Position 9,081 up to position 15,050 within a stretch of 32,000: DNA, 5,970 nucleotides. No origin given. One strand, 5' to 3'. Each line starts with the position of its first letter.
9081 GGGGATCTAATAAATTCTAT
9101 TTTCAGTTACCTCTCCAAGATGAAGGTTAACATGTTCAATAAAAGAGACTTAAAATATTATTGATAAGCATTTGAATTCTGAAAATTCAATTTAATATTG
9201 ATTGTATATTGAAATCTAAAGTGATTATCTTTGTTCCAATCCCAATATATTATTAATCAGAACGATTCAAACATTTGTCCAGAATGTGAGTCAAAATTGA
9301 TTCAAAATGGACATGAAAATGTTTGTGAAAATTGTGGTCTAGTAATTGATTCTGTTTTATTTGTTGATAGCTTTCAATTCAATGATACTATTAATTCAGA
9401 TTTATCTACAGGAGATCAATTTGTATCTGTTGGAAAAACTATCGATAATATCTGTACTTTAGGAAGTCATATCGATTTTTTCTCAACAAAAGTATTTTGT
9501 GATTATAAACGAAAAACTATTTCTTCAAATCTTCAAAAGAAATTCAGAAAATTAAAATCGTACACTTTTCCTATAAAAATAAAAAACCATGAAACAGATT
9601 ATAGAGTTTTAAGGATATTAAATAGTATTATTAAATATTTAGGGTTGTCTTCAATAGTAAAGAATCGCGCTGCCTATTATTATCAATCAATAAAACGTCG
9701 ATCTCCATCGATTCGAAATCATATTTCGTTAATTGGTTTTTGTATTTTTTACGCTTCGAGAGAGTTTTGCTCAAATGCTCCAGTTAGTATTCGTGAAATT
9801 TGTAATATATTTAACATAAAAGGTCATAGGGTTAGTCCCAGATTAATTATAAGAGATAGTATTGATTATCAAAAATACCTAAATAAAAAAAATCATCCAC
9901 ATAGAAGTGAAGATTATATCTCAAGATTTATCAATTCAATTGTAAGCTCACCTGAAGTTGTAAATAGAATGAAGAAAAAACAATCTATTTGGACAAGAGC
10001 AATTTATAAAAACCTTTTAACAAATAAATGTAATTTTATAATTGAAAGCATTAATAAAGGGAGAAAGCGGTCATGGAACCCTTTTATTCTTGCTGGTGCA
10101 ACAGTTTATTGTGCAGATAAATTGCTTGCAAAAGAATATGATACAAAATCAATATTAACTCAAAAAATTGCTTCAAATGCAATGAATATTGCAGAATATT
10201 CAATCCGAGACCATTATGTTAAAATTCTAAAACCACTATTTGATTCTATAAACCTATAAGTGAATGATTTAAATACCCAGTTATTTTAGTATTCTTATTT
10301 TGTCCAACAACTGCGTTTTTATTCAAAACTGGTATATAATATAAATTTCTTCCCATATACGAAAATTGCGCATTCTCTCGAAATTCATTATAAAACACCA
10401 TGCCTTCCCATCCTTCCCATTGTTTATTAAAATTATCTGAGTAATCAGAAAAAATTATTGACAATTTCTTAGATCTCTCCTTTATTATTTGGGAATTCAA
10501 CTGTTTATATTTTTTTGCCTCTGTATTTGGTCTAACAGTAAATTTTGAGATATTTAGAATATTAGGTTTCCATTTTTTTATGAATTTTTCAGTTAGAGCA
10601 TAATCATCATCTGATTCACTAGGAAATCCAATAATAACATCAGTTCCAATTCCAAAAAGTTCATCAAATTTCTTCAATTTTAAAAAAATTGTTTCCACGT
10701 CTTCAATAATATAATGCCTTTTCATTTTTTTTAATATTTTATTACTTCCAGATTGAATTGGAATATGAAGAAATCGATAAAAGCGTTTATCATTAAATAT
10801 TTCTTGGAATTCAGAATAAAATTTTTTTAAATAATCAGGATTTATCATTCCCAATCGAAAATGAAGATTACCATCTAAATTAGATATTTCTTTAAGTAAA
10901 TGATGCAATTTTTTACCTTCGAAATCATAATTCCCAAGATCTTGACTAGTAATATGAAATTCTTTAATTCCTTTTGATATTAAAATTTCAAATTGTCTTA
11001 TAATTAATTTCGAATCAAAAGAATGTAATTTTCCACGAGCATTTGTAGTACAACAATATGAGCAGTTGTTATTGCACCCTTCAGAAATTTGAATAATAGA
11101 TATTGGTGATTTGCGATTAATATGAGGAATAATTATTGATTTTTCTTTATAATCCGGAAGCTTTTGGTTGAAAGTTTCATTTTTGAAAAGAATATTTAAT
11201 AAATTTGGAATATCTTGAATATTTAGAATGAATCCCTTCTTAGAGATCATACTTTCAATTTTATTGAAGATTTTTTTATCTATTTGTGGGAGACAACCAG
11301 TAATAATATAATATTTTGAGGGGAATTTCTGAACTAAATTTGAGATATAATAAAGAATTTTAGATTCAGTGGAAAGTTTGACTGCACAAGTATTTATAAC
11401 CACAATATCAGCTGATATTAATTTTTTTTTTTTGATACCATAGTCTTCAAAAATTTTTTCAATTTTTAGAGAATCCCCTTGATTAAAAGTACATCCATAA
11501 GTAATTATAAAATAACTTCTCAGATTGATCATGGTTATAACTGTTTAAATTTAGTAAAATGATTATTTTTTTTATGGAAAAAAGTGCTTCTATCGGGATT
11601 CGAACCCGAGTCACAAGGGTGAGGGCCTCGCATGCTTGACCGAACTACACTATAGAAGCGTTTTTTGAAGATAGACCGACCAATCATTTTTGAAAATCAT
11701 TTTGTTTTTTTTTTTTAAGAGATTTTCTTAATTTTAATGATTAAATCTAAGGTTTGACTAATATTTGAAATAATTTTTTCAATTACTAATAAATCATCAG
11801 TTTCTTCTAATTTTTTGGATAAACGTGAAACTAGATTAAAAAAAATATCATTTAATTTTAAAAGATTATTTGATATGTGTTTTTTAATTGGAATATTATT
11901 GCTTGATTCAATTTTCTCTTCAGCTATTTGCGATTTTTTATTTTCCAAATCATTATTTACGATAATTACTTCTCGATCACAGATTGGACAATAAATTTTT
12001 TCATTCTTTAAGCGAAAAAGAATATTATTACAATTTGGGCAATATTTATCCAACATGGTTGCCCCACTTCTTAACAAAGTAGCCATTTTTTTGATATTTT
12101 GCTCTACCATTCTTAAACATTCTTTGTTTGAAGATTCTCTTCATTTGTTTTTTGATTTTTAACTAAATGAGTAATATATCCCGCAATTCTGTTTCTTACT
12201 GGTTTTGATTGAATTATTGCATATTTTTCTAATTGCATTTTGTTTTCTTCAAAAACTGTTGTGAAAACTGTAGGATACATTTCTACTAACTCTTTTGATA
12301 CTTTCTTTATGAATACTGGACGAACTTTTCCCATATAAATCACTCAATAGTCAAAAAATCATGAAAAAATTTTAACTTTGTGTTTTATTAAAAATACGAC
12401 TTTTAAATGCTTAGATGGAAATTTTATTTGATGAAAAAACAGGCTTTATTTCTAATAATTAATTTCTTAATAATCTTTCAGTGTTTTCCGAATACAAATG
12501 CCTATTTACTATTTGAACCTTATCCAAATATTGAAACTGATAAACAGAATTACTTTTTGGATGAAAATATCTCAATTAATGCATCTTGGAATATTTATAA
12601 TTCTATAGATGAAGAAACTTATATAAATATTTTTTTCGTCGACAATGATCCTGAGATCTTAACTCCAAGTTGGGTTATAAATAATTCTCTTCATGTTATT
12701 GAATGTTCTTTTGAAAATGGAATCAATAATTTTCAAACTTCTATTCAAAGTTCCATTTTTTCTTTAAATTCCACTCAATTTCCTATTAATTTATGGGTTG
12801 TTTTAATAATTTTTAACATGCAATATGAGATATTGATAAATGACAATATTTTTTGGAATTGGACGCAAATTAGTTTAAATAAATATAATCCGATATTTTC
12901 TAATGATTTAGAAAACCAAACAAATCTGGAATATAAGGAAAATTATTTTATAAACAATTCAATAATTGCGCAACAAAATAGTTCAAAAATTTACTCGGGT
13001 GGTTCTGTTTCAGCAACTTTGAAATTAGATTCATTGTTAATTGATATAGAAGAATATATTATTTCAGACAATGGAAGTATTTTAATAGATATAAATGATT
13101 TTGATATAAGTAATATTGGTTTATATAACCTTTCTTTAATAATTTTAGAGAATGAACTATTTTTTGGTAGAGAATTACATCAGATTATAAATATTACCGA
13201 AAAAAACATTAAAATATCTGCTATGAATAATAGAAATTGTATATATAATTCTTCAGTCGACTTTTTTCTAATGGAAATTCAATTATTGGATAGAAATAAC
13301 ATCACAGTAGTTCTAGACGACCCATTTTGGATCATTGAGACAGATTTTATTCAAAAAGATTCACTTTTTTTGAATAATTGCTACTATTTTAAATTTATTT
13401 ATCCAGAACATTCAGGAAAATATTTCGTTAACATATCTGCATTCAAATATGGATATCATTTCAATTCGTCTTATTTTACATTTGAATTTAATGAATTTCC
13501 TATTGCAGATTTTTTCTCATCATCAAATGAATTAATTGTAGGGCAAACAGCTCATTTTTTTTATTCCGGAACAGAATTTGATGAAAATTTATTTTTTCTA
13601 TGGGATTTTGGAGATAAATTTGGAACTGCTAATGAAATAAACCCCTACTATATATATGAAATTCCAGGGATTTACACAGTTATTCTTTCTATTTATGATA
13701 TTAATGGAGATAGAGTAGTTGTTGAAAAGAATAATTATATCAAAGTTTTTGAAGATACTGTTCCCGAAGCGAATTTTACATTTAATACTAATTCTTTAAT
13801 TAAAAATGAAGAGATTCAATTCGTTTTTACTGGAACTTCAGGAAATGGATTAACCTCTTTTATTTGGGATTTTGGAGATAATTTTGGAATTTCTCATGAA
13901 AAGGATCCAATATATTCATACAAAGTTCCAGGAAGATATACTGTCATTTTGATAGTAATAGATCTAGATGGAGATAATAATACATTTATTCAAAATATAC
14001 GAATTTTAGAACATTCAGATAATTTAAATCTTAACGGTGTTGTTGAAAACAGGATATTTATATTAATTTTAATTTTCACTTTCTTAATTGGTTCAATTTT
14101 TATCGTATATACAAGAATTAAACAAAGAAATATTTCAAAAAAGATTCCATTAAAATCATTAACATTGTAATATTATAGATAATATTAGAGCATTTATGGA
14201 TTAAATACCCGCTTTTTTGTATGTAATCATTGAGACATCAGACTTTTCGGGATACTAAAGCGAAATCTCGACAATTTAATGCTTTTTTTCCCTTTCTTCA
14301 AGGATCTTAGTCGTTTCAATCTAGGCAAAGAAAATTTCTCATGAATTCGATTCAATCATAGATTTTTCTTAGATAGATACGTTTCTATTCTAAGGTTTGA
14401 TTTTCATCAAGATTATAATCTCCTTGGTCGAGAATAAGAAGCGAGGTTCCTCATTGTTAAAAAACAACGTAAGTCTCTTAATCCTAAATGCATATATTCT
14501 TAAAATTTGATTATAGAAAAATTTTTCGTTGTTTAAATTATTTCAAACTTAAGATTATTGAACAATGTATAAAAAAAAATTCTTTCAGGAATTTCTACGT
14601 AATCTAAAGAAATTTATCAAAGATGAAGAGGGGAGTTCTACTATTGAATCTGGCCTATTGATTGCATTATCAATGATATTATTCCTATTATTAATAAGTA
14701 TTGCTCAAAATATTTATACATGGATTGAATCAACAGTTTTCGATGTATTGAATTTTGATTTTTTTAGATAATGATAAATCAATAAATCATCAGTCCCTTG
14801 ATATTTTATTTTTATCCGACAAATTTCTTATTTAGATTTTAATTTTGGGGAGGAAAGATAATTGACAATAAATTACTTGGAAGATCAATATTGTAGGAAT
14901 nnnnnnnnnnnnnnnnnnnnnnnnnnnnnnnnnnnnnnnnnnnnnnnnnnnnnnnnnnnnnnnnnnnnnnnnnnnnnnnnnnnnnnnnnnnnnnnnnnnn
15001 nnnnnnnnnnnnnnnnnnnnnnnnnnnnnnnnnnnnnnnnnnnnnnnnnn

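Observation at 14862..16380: Orc1/Cdc6-family ATPase and a wHTH gene wedged, with translational coupling, between the pilin and the prepilin peptidase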

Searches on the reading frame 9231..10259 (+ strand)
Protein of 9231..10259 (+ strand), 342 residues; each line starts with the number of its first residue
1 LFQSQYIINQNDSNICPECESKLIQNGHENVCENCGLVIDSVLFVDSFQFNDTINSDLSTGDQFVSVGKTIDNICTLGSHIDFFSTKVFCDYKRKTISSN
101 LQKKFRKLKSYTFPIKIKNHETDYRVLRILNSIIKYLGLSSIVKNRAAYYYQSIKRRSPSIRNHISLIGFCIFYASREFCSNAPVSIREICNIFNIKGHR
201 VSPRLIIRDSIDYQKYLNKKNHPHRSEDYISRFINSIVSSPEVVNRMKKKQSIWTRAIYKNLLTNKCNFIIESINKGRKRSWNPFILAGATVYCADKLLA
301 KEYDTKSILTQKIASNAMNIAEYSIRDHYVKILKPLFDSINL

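Call 85: search_protein_families(library=pfam, proteins=[window:9231-10259:+], max_evalue=0.01)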
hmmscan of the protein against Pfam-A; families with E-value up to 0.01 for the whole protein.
window:9231-10259:+ (342 aa): 4 families
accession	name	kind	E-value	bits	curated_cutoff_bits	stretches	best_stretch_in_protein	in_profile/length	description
PF08271.17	Zn_Ribbon_TF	-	2.2e-05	24.3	29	1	15-43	2-33/43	TFIIB zinc-binding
PF00382.24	TFIIB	-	0.00052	20.4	23.6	0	131-201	13-82/92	Transcription factor TFIIB repeat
PF12773.13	DZR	-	0.0019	18.7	27.3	1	9-39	8-34/45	Double zinc ribbon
PF18912.6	DZR_2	-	0.002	18.3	27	1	10-38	18-45/56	Double zinc ribbon domain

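Call 107: search_protein_families(library=ncbifam, proteins=[window:9231-10259:+], max_evalue=0.01)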
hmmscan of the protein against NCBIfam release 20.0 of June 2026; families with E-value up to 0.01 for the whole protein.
window:9231-10259:+ (342 aa): 2 families
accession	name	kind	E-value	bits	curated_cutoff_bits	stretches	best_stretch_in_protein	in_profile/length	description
NF001658.0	PRK00423.1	subfamily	3e-11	43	384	1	8-333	8-303/312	transcription initiation factor IIB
NF047723.1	TransFacS4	equivalog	0.0021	18.5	120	1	15-42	3-30/90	transcription factor S4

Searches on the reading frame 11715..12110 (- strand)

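Call 85: search_protein_families(library=pfam, proteins=[window:11715-12110:-], max_evalue=0.01)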
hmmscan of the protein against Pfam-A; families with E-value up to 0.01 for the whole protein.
window:11715-12110:- (131 aa): 3 families
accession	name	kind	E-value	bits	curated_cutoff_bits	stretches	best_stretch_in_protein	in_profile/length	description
PF06677.18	Auto_anti-p27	-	1.6e-16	60.5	24.1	1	7-45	1-40/40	Sjogren's syndrome/scleroderma autoantigen 1 (Autoantigen p27)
PF25420.1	zf-C2H2_ZN292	-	0.0076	16.7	27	0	35-49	8-22/33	ZN292-like C2H2 zinc finger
PF09538.15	FYDLN_acid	-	0.0081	17.3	23.9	1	22-68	10-54/105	Protein of unknown function (FYDLN_acid)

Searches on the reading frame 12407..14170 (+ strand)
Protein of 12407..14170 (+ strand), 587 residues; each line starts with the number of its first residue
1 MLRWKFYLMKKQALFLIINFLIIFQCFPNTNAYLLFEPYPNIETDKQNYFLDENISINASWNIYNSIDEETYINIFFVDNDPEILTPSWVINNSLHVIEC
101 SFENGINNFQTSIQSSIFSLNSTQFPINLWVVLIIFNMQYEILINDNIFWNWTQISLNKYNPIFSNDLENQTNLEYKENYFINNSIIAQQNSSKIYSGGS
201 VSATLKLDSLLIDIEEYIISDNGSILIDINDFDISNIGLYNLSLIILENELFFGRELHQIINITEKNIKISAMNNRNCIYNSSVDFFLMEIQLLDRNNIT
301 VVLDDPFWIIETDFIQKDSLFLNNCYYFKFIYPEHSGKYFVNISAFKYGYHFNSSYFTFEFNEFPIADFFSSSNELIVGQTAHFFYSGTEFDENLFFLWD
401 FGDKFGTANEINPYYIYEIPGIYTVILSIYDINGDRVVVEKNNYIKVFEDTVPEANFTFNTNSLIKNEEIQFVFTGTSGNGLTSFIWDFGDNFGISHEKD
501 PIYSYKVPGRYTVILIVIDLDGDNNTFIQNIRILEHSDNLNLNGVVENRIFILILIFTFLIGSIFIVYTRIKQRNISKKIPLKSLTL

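Call 3: search_protein_families(library=pfam, proteins=[window:12407-14170:+], max_evalue=0.1)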
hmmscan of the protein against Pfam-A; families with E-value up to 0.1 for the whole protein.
window:12407-14170:+ (587 aa): 3 families
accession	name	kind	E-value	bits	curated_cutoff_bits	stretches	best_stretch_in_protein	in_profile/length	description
PF18911.6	PKD_4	-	3.5e-20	72.3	27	2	453-526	4-77/85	PKD domain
PF00801.26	PKD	-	2.2e-10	40.8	23.5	2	463-525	10-73/80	PKD domain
PF14342.11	DUF4396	-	0.038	14.8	27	1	108-157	72-121/141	Domain of unknown function (DUF4396)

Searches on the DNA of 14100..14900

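Call 19: search_rna_families(source=window, start=14100, end=14900, threshold=evalue, max_evalue=10)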
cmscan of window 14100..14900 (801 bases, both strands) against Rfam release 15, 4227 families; matches with E-value up to 10: 7.
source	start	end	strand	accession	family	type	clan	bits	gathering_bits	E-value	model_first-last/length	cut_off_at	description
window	14194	14488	-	RF00373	RNaseP_arch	Gene; ribozyme;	CL00002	78.9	84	4.7e-22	1-288/288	no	Archaeal RNase P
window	14247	14378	-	RF02179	ST7-AS1_1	Gene; lncRNA;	-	21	45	4.1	1-117/117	no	ST7 antisense RNA 1 conserved region 1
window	14237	14345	-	RF01569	DdR2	Gene; snRNA; snoRNA; CD-box;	-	17.8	80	7.7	1-83/83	no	Dictyostelium snoRNA DdR2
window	14215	14306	-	RF01608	ceN102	Gene; snRNA; snoRNA; HACA-box;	-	16.7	50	9.9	1-142/142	no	Caenorhabditis snoRNA ceN80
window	14318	14375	-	RF01165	sn2317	Gene; snRNA; snoRNA; CD-box;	-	16.6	50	5.1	1-70/70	no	Small nucleolar RNA sn2317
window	14524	14571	+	RF00857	mir-233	Gene; miRNA;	-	15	67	9.7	15-64/78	no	mir-233 microRNA precursor family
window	14337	14422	-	RF02699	Avashort_thermometer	Cis-reg; thermoregulator;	-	14.3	88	8.2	1-59/59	no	Avashort 5' UTR thermometer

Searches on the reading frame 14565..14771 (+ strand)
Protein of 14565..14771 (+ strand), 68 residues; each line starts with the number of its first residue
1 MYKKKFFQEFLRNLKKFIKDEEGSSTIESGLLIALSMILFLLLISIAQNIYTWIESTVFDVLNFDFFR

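Call 3: search_protein_families(library=pfam, proteins=[window:14565-14771:+], max_evalue=0.1)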
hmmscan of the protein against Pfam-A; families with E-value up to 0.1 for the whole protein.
window:14565-14771:+ (68 aa): 2 families
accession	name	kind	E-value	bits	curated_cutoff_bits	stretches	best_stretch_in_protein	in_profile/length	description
PF12460.14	MMS19_C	-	0.012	15.1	32.9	1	1-39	304-340/426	RNAPII transcription regulator C-terminal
PF04964.19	Flp_Fap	-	0.03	14.6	32.2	1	17-50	1-35/46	Flp/Fap pilin component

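Call 8: search_protein_families(library=ncbifam, proteins=[window:14565-14771:+], max_evalue=0.1)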
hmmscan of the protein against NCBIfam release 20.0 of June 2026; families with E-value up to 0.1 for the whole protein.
window:14565-14771:+ (68 aa): 1 family
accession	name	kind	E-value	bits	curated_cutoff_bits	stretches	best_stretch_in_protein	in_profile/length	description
NF038309.1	HisXaaSer_A3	equivalog_domain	0.0061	16.3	65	1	7-51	2-44/81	His-Xaa-Ser repeat protein HxsA3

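Call 80: search_protein_families(library=pfam, alignment_id=A8, max_evalue=1)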
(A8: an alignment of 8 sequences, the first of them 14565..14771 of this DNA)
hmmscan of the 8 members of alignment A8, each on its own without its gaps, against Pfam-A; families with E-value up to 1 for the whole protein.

A. member 1, window:14565-14771:+ (68 aa): 3 families
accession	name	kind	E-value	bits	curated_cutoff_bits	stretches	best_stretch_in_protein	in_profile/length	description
PF12460.14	MMS19_C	-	0.012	15.1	32.9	1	1-39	304-340/426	RNAPII transcription regulator C-terminal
PF04964.19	Flp_Fap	-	0.03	14.6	32.2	1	17-50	1-35/46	Flp/Fap pilin component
PF05004.19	IFRD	-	0.14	11.5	25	1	4-41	111-147/306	Interferon-related developmental regulator (IFRD)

B. families by the number of members that match (of 8 scanned): 11 families
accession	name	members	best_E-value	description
PF04964.19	Flp_Fap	4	0.023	Flp/Fap pilin component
PF15168.11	TRIQK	1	0.0047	Triple QxxK/R motif-containing protein family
PF12460.14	MMS19_C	1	0.012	RNAPII transcription regulator C-terminal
PF04789.21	DUF621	1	0.013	Protein of unknown function (DUF621)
PF22495.2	HTH_92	1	0.018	RsaL-like HTH domain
PF16020.10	Deltameth_res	1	0.028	Deltamethrin resistance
PF12911.12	OppC_N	1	0.059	N-terminal TM domain of oligopeptide transport permease C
PF10831.14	DUF2556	1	0.059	Protein of unknown function (DUF2556)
PF13400.11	Tad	1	0.12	Putative Flp pilus-assembly TadE/G-like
PF05004.19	IFRD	1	0.14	Interferon-related developmental regulator (IFRD)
PF00430.23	ATP-synt_B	1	0.62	ATP synthase B/B' CF(0)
